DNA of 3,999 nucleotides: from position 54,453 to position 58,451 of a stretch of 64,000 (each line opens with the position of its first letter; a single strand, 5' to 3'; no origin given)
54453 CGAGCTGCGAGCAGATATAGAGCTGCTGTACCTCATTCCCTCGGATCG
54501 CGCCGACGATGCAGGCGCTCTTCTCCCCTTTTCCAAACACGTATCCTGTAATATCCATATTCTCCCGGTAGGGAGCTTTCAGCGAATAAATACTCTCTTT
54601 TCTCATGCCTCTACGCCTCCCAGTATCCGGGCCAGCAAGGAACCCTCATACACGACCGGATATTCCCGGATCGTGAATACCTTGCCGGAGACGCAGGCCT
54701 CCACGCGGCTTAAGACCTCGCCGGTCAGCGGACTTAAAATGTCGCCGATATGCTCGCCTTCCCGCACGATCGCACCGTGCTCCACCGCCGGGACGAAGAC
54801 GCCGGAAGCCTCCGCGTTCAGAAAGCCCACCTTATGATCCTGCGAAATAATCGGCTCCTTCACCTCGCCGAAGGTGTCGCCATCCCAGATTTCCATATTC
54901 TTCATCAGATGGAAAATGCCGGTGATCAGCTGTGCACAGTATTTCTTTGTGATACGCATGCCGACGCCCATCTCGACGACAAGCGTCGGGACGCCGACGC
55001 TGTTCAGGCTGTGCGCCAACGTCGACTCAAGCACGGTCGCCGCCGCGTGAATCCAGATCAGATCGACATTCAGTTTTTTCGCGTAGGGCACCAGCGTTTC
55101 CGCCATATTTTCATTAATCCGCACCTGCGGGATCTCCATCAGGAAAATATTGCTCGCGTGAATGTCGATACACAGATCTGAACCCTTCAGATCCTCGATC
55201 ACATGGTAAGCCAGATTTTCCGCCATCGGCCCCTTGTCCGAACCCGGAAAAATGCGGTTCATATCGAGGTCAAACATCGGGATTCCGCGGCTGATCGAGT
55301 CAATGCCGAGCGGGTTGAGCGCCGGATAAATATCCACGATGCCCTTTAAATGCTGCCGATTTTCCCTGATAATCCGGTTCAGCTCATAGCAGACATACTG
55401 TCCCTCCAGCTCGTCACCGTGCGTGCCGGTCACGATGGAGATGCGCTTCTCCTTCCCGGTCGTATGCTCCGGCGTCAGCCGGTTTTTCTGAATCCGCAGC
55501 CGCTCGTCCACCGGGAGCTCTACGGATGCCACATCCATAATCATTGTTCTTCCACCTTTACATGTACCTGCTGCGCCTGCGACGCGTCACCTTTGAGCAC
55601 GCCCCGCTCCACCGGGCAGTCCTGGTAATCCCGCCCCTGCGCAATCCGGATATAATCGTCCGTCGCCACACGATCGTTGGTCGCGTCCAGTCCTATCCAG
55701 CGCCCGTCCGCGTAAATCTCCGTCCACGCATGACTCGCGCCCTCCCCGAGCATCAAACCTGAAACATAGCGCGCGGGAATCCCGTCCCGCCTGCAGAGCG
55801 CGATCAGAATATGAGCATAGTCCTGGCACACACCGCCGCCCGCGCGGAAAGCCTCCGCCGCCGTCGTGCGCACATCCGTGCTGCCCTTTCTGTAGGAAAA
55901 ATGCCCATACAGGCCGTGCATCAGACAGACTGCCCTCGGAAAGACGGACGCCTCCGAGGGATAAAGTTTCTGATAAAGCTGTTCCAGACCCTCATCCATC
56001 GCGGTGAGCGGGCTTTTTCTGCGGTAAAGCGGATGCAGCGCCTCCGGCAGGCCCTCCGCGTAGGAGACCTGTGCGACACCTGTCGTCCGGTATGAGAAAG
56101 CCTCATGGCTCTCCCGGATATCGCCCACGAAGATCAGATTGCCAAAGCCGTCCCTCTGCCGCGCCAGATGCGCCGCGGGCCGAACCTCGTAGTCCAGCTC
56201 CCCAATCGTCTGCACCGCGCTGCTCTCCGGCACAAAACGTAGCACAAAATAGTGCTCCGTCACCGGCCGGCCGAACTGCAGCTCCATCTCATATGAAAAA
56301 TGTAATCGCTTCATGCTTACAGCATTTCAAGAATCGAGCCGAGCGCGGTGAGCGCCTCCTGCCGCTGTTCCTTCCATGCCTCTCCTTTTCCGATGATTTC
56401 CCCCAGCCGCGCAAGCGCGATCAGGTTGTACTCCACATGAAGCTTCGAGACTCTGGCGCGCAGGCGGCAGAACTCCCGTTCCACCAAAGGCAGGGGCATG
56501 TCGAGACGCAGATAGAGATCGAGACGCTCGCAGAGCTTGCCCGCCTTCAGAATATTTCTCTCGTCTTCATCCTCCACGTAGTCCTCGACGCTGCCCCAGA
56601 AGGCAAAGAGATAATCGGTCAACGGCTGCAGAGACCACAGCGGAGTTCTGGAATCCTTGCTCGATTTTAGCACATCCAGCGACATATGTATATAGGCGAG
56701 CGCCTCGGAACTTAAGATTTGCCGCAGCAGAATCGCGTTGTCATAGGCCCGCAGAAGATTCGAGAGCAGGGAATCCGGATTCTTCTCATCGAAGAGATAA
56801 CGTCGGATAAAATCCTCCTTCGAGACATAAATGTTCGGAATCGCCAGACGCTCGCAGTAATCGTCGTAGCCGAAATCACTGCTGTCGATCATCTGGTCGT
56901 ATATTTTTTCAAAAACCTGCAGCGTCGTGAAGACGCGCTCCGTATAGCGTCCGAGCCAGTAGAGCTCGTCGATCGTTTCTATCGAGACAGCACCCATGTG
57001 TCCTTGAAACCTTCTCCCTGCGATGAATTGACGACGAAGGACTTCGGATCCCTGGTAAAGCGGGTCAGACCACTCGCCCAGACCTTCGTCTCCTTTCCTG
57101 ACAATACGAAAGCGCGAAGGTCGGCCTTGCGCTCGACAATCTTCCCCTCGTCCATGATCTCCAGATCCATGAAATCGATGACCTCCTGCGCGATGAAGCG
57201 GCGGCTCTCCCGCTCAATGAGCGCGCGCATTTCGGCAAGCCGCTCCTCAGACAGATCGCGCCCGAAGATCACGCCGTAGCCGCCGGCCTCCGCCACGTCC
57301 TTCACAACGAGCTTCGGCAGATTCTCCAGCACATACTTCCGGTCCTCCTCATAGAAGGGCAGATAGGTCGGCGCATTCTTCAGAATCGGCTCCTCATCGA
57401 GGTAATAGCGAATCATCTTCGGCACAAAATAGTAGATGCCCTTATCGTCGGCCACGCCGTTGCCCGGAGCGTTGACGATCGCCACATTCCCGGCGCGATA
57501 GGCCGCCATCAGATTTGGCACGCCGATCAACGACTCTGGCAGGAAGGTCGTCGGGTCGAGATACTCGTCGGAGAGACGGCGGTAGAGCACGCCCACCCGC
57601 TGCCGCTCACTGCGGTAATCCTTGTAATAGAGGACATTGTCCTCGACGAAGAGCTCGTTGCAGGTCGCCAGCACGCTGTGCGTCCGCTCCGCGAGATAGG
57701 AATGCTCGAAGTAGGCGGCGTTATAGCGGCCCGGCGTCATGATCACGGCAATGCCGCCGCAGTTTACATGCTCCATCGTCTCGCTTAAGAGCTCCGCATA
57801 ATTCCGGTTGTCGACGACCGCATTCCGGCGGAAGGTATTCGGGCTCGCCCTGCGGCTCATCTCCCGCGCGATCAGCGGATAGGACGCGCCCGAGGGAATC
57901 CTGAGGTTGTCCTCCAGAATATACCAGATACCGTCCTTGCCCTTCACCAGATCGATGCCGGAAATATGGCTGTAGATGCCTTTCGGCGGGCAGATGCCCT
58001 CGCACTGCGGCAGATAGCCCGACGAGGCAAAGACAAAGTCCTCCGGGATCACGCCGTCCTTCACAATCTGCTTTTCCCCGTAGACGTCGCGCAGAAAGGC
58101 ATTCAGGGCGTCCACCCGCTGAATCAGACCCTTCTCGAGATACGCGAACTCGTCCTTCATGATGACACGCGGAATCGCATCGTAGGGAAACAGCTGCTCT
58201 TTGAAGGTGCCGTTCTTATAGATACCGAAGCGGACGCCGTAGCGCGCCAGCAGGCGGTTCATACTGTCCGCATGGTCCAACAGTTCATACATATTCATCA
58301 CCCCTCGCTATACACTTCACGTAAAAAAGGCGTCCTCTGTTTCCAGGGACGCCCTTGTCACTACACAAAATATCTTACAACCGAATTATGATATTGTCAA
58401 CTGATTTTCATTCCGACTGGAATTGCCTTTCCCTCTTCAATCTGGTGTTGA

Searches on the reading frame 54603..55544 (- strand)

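Call 82: search_protein_families(library=pfam, proteins=[window:54603-55544:-], max_evalue=0.00001)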
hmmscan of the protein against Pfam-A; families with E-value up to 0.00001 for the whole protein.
window:54603-55544:- (313 aa): 1 family
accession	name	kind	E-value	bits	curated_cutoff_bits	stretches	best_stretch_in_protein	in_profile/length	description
PF24827.1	AstE_AspA_cat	-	1.7e-22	80.3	25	1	33-215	3-190/192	Succinylglutamate desuccinylase/Aspartoacylase catalytic domain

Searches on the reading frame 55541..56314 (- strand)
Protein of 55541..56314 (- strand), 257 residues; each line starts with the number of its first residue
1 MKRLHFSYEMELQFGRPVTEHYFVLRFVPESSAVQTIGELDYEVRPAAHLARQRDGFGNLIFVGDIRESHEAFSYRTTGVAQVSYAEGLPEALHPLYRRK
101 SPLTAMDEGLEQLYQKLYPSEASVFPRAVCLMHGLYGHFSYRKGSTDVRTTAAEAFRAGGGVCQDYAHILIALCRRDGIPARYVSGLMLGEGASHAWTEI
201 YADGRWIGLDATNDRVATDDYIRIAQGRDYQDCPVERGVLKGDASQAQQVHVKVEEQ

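Call 82: search_protein_families(library=pfam, proteins=[window:55541-56314:-], max_evalue=0.00001)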
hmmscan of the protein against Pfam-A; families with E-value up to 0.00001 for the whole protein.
window:55541-56314:- (257 aa): 2 families
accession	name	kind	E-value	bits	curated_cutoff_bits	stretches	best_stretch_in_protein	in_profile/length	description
PF01841.26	Transglut_core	-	7.5e-20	71.7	23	1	124-211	14-108/108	Transglutaminase-like superfamily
PF08379.15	Bact_transglu_N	-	7.4e-12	46.3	27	1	6-81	3-79/80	Bacterial transglutaminase-like N-terminal region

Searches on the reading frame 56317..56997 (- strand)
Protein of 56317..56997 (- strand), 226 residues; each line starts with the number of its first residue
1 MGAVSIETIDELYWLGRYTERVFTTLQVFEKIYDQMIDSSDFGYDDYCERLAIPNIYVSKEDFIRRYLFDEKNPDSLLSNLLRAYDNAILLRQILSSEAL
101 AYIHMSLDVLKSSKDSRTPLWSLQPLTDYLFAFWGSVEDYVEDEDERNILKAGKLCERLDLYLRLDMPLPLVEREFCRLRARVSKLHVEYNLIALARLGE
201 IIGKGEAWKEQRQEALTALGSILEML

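Call 82: search_protein_families(library=pfam, proteins=[window:56317-56997:-], max_evalue=0.00001)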
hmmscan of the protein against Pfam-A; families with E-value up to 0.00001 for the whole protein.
window:56317-56997:- (226 aa): 1 family
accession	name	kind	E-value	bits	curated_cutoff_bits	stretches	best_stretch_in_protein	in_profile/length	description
PF04168.17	Alpha-E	-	3.7e-18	66.7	20.8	1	8-165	5-164/294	A predicted alpha-helical domain with a conserved ER motif.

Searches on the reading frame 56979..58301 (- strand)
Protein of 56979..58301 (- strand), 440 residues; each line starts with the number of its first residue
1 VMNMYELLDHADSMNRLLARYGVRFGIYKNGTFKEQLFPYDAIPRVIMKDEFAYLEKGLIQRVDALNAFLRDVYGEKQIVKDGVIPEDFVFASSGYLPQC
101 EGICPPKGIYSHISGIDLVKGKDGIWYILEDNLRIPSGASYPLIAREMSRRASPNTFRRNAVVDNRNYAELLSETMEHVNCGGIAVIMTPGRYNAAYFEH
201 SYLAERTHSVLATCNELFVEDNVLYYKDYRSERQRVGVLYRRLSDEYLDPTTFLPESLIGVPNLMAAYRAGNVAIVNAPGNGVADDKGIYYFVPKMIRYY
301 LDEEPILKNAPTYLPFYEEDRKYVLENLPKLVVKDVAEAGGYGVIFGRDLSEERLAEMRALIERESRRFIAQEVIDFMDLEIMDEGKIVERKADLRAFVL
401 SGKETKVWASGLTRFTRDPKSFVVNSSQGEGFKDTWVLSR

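Call 82: search_protein_families(library=pfam, proteins=[window:56979-58301:-], max_evalue=0.00001)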
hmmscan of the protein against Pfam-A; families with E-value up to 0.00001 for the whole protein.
window:56979-58301:- (440 aa): 2 families
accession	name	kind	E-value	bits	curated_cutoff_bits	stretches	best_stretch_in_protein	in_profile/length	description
PF14403.11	CP_ATPgrasp_2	-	1.2e-135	452.7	32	1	44-415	1-373/374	Circularly permuted ATP-grasp type 2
PF04174.18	CP_ATPgrasp_1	-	1e-123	413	23.1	1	44-372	1-332/332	A circularly permuted ATPgrasp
